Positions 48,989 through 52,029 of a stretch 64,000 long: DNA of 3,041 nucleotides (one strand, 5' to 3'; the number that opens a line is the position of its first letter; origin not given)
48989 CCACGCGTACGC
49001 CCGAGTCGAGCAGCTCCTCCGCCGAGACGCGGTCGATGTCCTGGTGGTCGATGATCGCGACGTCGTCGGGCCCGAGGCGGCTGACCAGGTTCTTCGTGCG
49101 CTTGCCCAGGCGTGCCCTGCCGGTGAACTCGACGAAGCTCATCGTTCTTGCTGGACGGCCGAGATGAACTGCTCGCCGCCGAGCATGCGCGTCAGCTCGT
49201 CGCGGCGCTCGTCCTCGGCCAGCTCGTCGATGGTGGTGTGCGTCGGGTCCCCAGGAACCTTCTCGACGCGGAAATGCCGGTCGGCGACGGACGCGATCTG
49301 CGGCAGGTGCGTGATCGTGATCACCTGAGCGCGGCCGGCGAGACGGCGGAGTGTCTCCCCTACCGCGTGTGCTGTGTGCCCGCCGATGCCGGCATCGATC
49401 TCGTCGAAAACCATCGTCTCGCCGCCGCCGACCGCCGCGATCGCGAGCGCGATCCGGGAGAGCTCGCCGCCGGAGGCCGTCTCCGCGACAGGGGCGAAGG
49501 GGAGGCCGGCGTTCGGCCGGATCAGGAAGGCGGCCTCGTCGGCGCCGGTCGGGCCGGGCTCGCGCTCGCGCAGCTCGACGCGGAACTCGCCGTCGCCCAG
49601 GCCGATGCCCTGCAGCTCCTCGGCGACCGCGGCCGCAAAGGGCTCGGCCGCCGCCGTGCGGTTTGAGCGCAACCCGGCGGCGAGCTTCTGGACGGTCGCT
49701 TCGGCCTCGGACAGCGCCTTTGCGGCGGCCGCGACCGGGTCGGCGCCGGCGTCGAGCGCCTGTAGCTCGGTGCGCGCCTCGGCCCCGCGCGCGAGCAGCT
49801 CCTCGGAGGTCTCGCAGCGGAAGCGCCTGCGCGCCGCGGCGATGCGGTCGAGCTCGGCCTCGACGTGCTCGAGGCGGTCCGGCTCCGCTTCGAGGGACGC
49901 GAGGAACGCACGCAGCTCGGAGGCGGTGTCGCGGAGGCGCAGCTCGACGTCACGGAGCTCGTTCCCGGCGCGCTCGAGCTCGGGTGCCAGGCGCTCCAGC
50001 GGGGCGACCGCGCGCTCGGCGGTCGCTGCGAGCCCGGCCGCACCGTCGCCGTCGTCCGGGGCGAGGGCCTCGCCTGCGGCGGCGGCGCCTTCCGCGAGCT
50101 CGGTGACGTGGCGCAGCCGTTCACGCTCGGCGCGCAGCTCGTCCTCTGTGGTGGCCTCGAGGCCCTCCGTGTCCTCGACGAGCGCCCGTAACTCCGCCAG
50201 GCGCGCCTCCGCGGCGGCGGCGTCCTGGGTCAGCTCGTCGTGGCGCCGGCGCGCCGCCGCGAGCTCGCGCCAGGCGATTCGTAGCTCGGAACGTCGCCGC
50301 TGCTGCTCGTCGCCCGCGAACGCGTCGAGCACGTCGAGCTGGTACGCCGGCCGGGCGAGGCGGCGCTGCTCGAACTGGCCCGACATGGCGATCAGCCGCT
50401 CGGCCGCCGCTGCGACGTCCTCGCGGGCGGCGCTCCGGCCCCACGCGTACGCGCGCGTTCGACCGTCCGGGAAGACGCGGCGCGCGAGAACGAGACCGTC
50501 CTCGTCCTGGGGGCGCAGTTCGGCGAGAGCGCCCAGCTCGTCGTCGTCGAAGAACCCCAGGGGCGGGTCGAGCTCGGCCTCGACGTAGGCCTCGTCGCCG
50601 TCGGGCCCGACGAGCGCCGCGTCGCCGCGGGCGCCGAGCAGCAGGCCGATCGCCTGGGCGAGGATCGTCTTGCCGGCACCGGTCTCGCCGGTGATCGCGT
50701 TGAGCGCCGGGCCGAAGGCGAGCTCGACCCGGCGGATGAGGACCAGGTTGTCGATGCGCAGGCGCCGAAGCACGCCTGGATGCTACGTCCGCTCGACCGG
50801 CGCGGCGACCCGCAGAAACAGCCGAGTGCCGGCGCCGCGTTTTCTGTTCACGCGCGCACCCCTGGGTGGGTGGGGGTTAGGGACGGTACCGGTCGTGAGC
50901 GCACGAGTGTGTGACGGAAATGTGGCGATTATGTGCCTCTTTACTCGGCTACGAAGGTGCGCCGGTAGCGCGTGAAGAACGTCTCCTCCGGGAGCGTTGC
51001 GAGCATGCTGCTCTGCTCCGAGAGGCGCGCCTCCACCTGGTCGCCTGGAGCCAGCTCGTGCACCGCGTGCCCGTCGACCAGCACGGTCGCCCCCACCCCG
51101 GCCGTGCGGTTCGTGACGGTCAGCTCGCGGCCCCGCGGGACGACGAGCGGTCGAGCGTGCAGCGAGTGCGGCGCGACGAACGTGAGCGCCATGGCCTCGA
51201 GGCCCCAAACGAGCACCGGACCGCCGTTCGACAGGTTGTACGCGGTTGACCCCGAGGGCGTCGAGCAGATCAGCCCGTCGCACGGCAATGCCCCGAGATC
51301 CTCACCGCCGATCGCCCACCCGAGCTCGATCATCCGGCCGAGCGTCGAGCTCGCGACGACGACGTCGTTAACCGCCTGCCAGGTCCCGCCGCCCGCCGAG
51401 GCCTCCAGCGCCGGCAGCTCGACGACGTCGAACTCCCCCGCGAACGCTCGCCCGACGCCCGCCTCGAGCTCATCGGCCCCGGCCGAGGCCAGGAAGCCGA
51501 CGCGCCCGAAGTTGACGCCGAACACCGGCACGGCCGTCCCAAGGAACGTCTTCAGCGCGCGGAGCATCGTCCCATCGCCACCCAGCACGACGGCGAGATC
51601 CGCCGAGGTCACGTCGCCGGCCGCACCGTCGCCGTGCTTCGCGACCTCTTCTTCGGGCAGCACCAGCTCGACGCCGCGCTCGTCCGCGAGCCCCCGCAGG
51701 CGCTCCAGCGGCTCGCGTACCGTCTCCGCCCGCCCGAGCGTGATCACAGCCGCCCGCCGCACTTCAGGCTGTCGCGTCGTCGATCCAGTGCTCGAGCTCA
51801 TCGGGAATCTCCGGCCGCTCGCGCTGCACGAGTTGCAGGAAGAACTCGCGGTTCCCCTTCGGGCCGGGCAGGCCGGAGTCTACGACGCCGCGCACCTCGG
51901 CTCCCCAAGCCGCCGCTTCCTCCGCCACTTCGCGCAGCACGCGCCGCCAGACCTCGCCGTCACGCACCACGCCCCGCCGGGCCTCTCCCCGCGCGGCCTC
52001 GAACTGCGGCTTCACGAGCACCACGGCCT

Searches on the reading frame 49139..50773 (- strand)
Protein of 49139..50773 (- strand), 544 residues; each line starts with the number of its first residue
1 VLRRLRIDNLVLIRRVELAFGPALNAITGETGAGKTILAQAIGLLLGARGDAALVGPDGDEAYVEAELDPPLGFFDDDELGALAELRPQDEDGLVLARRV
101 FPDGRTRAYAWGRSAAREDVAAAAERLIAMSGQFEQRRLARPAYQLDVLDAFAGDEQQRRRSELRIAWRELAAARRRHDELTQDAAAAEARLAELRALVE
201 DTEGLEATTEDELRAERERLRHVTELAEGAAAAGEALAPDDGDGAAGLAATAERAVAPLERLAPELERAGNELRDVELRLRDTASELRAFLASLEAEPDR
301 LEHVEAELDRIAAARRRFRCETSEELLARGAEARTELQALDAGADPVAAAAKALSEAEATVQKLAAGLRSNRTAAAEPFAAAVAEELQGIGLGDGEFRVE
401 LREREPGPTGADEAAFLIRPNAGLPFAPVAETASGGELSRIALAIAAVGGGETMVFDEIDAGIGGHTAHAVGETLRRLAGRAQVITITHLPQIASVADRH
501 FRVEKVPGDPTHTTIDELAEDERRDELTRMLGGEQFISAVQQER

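Call 39: search_protein_families(library=pfam, proteins=[window:49139-50773:-])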
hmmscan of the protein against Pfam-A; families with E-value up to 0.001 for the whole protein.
window:49139-50773:- (544 aa): 4 families
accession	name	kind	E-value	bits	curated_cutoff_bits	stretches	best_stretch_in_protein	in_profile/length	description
PF02463.25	SMC_N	-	2.8e-12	47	40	1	2-506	2-214/220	RecF/RecN/SMC N terminal domain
PF13476.12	AAA_23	-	2e-08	35.5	27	1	4-49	1-46/201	AAA domain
PF13304.12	AAA_21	-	5.5e-06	27.1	27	0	441-493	246-302/304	AAA domain, putative AbiEii toxin, Type IV TA system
PF00005.33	ABC_tran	-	0.00028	21.9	25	0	26-45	15-34/137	ABC transporter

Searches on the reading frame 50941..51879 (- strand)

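Call 39: search_protein_families(library=pfam, proteins=[window:50941-51879:-])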
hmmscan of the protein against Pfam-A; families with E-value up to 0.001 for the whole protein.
window:50941-51879:- (312 aa): 2 families
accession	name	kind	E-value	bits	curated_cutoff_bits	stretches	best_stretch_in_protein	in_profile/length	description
PF20143.4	NAD_kinase_C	-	3.4e-21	75.7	23.7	1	171-291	2-121/126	ATP-NAD kinase C-terminal domain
PF01513.26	NAD_kinase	-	4.2e-12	46.9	25.5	1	92-139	72-119/130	ATP-NAD kinase N-terminal domain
